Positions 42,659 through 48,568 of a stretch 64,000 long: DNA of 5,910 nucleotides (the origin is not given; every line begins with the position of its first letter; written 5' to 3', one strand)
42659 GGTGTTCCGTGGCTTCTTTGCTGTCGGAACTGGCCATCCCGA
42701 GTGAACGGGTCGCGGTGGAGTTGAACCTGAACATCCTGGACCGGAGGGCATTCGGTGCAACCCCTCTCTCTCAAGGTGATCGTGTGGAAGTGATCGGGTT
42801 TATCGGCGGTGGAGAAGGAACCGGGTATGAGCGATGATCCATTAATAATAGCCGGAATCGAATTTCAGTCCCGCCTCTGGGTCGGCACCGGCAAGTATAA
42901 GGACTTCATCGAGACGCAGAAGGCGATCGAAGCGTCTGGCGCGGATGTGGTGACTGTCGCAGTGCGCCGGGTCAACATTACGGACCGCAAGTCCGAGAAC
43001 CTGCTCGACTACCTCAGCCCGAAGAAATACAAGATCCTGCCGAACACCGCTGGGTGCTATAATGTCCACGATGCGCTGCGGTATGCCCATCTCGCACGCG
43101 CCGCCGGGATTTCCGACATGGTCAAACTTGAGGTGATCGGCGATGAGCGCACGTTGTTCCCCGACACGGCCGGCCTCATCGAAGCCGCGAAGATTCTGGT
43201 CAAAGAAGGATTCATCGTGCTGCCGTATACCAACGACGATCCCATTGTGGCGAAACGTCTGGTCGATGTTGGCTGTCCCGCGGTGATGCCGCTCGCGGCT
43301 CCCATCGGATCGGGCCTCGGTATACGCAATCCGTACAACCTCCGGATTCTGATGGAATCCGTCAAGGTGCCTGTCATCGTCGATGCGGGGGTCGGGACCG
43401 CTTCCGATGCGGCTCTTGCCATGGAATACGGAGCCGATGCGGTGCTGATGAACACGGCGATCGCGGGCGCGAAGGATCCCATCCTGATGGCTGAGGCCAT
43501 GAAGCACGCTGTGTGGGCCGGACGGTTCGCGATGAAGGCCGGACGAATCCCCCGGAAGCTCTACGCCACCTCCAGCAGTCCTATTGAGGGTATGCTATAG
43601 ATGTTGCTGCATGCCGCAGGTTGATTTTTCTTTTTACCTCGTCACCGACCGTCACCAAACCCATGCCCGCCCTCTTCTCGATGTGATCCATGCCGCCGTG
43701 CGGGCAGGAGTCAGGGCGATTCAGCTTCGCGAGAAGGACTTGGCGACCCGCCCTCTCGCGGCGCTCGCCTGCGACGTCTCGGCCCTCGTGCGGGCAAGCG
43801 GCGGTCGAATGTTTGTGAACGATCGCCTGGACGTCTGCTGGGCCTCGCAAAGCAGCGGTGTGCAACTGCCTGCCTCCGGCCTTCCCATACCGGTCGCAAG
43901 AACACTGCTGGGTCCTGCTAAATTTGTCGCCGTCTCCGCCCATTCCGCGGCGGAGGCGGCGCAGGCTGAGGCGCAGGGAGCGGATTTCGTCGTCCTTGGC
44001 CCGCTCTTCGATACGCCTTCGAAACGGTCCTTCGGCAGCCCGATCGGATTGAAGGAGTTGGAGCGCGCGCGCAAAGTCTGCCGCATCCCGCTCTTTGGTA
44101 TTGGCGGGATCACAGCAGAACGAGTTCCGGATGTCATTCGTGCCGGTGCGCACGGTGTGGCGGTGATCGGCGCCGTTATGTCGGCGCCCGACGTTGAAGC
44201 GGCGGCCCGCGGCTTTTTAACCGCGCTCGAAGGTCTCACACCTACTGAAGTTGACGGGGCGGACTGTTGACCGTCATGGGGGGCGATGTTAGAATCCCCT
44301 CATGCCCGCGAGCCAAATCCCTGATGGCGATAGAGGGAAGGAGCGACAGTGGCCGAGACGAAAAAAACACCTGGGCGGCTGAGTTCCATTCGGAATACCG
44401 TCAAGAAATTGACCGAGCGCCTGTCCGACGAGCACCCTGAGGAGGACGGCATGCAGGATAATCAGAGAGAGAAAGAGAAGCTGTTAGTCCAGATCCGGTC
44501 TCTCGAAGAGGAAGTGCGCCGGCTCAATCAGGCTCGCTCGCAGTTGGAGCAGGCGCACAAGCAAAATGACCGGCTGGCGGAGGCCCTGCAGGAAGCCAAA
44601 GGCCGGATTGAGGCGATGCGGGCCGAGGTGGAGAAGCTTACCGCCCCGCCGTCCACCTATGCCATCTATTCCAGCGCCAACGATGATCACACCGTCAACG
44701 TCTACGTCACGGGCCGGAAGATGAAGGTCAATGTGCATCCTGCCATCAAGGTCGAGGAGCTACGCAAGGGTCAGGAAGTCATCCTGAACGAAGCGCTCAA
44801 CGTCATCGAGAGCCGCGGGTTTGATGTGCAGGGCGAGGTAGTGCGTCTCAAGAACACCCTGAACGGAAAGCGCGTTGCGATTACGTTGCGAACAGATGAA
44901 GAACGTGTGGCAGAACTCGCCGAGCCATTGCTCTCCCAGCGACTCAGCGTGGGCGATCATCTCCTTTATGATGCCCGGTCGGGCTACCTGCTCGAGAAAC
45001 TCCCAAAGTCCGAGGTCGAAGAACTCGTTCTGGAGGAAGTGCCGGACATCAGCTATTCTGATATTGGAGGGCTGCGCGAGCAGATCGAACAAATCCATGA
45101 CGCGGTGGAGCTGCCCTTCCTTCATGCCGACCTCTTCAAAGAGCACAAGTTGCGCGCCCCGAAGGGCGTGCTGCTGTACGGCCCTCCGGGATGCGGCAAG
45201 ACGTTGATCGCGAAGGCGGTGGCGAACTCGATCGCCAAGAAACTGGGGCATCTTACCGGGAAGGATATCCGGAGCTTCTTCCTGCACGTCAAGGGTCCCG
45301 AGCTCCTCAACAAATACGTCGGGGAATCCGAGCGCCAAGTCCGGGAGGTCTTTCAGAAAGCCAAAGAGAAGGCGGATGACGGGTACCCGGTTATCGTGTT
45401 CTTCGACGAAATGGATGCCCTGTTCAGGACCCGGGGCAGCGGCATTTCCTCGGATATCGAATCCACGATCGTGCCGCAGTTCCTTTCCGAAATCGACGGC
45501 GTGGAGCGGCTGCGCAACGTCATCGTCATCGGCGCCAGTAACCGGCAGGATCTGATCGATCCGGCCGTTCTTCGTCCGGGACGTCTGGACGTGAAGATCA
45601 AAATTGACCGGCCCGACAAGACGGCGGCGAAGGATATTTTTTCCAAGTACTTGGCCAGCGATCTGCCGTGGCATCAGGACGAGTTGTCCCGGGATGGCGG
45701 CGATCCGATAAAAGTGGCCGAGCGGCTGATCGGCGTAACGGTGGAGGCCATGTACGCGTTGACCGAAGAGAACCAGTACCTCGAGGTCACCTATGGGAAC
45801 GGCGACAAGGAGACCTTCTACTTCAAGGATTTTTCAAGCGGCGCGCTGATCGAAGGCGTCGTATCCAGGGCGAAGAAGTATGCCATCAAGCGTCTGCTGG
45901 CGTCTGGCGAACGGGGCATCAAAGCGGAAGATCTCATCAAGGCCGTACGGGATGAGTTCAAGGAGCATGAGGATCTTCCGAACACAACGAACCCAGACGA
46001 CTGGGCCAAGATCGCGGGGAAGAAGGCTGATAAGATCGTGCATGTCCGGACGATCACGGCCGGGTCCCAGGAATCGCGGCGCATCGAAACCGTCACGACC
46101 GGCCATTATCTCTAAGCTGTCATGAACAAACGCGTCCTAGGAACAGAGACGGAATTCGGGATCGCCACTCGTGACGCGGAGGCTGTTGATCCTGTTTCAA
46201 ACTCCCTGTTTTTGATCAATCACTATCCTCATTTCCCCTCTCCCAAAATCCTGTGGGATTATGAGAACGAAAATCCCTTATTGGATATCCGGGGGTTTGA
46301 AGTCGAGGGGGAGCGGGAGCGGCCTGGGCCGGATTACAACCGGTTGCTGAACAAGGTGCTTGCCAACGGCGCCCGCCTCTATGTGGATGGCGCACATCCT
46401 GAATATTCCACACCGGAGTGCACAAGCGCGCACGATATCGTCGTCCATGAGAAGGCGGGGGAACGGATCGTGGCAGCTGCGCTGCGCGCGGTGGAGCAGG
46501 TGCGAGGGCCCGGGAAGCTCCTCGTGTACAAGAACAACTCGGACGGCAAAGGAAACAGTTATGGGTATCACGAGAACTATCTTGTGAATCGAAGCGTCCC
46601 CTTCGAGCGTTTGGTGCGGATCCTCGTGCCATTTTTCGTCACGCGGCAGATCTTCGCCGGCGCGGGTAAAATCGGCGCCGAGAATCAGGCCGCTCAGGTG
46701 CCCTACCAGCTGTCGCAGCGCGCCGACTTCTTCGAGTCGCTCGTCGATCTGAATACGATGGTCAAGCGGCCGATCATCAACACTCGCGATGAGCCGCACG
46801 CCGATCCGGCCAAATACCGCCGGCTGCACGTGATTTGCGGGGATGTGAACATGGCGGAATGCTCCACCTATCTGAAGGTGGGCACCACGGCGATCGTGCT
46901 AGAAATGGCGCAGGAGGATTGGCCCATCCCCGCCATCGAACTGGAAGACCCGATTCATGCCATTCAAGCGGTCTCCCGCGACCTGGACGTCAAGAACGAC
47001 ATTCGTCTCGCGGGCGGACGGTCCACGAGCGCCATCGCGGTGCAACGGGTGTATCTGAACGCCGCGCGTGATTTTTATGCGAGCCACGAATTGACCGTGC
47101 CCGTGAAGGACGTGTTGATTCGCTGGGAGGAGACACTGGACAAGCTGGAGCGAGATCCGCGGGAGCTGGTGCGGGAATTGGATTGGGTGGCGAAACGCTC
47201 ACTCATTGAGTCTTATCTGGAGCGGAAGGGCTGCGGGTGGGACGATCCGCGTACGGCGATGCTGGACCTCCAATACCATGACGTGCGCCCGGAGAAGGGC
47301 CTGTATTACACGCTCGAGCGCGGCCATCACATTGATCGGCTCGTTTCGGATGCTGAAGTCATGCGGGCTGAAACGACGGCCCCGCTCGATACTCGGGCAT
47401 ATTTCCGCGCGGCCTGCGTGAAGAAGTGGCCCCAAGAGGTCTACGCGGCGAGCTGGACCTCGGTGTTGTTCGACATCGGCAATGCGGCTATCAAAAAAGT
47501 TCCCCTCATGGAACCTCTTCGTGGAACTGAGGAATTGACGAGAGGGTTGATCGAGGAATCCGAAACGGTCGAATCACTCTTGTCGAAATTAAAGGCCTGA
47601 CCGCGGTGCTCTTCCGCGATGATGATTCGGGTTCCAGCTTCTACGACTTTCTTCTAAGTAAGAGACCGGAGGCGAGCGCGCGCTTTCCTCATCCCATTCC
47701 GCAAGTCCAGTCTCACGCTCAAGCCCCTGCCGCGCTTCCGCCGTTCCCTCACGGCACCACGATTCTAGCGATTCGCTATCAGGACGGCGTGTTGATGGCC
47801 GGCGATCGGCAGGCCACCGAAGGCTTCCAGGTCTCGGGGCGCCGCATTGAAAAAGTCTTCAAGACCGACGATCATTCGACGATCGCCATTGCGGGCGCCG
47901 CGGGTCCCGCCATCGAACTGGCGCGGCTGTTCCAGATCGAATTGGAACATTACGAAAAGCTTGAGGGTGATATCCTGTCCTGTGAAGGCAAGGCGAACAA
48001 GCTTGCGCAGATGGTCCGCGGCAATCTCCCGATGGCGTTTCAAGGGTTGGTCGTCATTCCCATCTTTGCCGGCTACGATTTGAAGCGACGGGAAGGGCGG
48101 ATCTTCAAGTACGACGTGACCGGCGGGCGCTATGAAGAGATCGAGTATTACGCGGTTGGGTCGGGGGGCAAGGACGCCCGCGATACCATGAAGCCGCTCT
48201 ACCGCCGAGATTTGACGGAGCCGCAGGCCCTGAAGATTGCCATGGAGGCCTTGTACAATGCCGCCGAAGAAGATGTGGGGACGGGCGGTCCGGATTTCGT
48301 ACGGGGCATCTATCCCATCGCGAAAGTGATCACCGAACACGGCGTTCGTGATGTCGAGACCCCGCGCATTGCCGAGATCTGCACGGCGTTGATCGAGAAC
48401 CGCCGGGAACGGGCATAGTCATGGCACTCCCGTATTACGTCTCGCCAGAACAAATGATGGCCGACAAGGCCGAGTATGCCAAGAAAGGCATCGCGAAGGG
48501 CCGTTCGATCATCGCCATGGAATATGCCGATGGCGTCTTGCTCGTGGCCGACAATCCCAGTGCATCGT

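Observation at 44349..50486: Complete pupylation/proteasome operon with no Pup/UBact gene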

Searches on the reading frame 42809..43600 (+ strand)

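Call 3: search_protein_families(library=pfam, proteins=[window:42809-43600:+])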
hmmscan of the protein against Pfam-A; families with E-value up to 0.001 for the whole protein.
window:42809-43600:+ (263 aa): 2 families
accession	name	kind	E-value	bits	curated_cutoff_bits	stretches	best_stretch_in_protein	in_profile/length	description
PF05690.20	ThiG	-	2.2e-110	368.3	23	1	14-258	2-247/247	Thiazole biosynthesis protein ThiG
PF00478.31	IMPDH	-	0.00026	20.6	25.6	0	182-223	203-244/345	IMP dehydrogenase / GMP reductase domain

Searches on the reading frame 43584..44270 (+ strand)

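Call 3: search_protein_families(library=pfam, proteins=[window:43584-44270:+])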
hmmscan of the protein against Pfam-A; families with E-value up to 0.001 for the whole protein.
window:43584-44270:+ (228 aa): 1 family
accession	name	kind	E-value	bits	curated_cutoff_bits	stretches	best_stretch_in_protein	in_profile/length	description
PF02581.23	TMP-TENI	-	2.3e-52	177.4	27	1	17-198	1-180/180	Thiamine monophosphate synthase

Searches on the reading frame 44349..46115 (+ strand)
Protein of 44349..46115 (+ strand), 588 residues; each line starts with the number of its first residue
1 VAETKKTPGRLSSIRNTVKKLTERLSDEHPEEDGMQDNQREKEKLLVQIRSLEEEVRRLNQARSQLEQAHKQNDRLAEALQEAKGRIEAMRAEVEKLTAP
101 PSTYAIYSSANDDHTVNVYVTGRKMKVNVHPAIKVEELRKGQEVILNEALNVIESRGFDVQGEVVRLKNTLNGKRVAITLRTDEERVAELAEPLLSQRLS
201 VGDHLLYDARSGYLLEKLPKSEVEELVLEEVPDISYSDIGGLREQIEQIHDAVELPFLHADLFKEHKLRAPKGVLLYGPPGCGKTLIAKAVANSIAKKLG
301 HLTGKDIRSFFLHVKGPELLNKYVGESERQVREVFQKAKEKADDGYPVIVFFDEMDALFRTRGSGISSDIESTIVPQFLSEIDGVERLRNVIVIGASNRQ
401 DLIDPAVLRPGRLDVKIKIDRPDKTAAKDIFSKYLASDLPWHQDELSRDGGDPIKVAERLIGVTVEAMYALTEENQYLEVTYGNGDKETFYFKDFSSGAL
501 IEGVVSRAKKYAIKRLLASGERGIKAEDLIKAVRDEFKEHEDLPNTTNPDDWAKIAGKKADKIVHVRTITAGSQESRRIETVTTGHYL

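Call 3: search_protein_families(library=pfam, proteins=[window:44349-46115:+])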
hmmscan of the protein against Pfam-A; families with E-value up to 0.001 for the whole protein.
window:44349-46115:+ (588 aa): 11 families
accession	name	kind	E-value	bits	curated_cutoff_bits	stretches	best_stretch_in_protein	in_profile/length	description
PF00004.35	AAA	-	2.6e-38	131.9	21.2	1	274-420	1-130/131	ATPase family associated with various cellular activities (AAA)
PF17758.7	Prot_ATP_ID_OB_N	-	1.3e-21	76.4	23.4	1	103-163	1-62/62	Proteasomal ATPase OB N-terminal domain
PF16450.11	Prot_ATP_ID_OB_C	-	1.4e-14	54.1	23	1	164-219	1-56/56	Proteasomal ATPase OB C-terminal domain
PF13191.12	AAA_16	-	4.5e-07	30.9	32.6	1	260-340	13-99/167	AAA ATPase domain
PF06068.19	TIP49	-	3.5e-06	26.9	23.8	0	260-307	40-88/347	TIP49 P-loop domain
PF00910.28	RNA_helicase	-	1.5e-05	25.9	21.5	1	274-340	1-64/105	RNA helicase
PF07724.20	AAA_2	-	0.00013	22.5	27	1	274-365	6-90/166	AAA domain (Cdc48 subfamily)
PF21007.2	FBF1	-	0.00032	19.8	45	1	14-178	298-455/524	Fas-binding factor 1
PF05496.18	RuvB_N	-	0.00065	19.9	27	0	270-303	32-65/159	Holliday junction DNA helicase RuvB P-loop domain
PF06414.18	Zeta_toxin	-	0.00076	19.4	22.3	0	267-340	12-89/199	Zeta toxin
PF07728.20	AAA_5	-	0.00099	19.6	22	0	273-295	1-23/139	AAA domain (dynein-related subfamily)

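Call 12: search_protein_families(library=ncbifam, proteins=[window:44349-46115:+])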
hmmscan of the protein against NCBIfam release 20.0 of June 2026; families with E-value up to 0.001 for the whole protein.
window:44349-46115:+ (588 aa): 21 families
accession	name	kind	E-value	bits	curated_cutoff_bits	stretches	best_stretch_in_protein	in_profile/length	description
TIGR03689.1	pup_AAA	equivalog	4.7e-224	744.8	504.75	1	58-569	2-511/512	proteasome ATPase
NF003069.1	PRK03992.1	subfamily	1.5e-68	231.7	500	2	168-432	59-312/379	proteasome-activating nucleotidase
TIGR01242.2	TIGR01242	subfamily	5.1e-67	226.4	500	2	167-432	41-295/362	proteasome-activating nucleotidase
TIGR01243.1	CDC48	subfamily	3.1e-63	214.2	802.65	2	309-433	513-633/733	CDC48 family AAA ATPase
NF047747.1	PrtsmActNtasePan2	equivalog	7.6e-49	167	700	1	193-432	105-332/397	proteasome-activating nucleotidase Pan2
NF047748.1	PrtsmActNtasePan1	equivalog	9.8e-46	156.5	750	1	227-432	138-329/405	proteasome-activating nucleotidase Pan1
TIGR01241.2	FtsH_fam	equivalog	2.2e-44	152.2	600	1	217-434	143-344/598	ATP-dependent zinc metalloprotease FtsH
NF041006.2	cell_div_CdvC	equivalog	1.1e-38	133.1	650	1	220-435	86-286/370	cell division protein CdvC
NF008004.0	PRK10733.1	equivalog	1.4e-31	109.2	1008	1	229-431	144-331/644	ATP-dependent zinc metalloprotease FtsH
NF042959.1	IteA_antiphage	equivalog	3e-24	85.9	510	1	256-437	110-270/367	anti-phage ATPase IteA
TIGR03922.1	T7SS_EccA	equivalog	9.7e-12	44.2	466.65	1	243-402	285-428/557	type VII secretion AAA-ATPase EccA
NF003229.0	PRK04195.1-5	equivalog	3.3e-06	26.1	280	1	263-309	36-82/413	replication factor C large subunit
TIGR02928.1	TIGR02928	subfamily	2e-05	23.7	181.3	1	269-301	38-70/366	orc1/cdc6 family replication initiation protein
NF003230.0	PRK04195.1-6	equivalog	3.1e-05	22.8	441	1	269-308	37-76/494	replication factor C large subunit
TIGR04211.1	SH3_and_anchor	equivalog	6e-05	22.7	65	1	11-98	68-159/198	TIGR04211 family SH3 domain-containing protein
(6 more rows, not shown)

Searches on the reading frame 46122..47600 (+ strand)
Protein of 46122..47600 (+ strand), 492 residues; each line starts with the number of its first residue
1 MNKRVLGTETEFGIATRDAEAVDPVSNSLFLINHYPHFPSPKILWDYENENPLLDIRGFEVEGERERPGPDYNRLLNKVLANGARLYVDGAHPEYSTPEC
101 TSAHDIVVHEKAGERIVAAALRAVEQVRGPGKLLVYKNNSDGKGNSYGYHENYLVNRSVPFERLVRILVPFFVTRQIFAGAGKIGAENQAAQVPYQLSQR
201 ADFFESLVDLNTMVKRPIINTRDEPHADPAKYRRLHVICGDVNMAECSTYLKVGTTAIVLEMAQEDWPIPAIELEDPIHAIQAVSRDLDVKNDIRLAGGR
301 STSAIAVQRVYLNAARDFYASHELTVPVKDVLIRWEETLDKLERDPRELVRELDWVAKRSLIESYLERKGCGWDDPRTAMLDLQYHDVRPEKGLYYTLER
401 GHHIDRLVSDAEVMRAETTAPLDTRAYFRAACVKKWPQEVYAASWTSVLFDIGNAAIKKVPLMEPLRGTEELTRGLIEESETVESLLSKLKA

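Call 3: search_protein_families(library=pfam, proteins=[window:46122-47600:+])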
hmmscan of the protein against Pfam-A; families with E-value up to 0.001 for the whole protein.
window:46122-47600:+ (492 aa): 1 family
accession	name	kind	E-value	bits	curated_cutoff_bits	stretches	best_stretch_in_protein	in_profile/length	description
PF03136.20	Pup_ligase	-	1.7e-173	578.1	25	1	4-448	1-440/441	Pup-ligase protein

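Call 12: search_protein_families(library=ncbifam, proteins=[window:46122-47600:+])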
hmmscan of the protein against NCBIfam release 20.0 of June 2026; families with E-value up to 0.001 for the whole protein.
window:46122-47600:+ (492 aa): 2 families
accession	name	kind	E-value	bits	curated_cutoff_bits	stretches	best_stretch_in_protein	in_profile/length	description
TIGR03688.1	depupylase_Dop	equivalog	2.4e-165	551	492.3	1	3-478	1-483/485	depupylase/deamidase Dop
TIGR03686.1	pupylate_PafA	equivalog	5.6e-122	407.7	551.3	1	76-478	42-455/457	Pup--protein ligase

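Call 49: search_solved_structures(query=window:46122-47600:+, show_alignments=1, max_evalue=1e-20)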
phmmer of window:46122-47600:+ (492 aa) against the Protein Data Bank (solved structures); distinct sequences matched with E-value up to 1e-20: 5.
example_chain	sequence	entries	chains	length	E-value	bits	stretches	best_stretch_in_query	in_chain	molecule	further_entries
4b0r_A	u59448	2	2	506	2.3e-141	474.9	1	4-488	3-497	DEAMIDASE-DEPUPYLASE DOP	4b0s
5lrt_A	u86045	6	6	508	2.4e-141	474.9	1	4-488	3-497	Depupylase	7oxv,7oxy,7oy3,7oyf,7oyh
9cku_G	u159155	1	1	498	9.1e-135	453.1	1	3-487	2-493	Pup deamidase/depupylase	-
4b0t_A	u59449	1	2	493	5.7e-80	272.4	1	67-434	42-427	PUP--PROTEIN LIGASE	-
4bjr_A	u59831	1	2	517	2.8e-79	270.2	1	67-434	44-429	PUP--PROTEIN LIGASE, PROKARYOTIC UBIQUITIN-LIKE PROTEIN PUP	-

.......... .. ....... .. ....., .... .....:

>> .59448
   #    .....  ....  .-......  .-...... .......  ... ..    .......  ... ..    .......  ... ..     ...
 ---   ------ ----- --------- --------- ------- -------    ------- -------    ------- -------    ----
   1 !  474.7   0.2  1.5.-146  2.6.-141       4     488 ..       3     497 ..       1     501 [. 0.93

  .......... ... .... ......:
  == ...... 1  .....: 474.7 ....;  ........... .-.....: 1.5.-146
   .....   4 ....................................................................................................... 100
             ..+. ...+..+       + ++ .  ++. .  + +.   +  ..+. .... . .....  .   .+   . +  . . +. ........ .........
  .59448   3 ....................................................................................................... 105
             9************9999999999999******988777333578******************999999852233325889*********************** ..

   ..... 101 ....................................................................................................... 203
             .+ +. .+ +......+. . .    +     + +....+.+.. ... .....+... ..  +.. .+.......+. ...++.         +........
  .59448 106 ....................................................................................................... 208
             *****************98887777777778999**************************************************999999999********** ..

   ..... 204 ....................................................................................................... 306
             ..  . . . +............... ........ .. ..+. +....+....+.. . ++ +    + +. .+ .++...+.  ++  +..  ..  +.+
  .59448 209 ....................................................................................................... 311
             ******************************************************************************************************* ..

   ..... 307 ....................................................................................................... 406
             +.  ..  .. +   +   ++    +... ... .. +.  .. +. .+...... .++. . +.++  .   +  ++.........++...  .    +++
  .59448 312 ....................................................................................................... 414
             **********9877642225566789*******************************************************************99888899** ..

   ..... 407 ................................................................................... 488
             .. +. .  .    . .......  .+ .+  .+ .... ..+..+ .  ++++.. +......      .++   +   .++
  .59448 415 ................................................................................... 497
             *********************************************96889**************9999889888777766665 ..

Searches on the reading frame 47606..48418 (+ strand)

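Call 3: search_protein_families(library=pfam, proteins=[window:47606-48418:+])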
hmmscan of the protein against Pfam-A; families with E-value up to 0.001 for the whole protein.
window:47606-48418:+ (270 aa): 1 family
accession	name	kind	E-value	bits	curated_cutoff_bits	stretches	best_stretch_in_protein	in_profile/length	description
PF00227.31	Proteasome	-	7e-37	127.3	22.4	1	49-228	3-182/189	Proteasome subunit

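Call 12: search_protein_families(library=ncbifam, proteins=[window:47606-48418:+])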
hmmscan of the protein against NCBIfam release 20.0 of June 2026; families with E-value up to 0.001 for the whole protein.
window:47606-48418:+ (270 aa): 6 families
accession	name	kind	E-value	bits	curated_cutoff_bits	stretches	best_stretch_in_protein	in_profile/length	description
TIGR03690.1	20S_bact_beta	equivalog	3e-92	308.4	191.9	1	48-266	3-221/222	proteasome subunit beta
TIGR03634.1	arc_protsome_B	equivalog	2.1e-31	109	224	1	50-228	1-173/185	archaeal proteasome endopeptidase complex subunit beta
TIGR03633.1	arc_protsome_A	equivalog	4.3e-16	59.1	287.35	1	49-224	28-200/230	archaeal proteasome endopeptidase complex subunit alpha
NF003075.0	PRK03996.1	subfamily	4.6e-15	55.6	219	1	49-224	35-207/248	archaeal proteasome endopeptidase complex subunit alpha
NF003964.0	PRK05456.1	equivalog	2.8e-10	40.2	137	1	49-117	6-75/179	ATP-dependent protease subunit HslV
TIGR03692.1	ATP_dep_HslV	equivalog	1.7e-08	34.4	157.75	1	51-117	1-68/171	HslVU peptidase proteolytic subunit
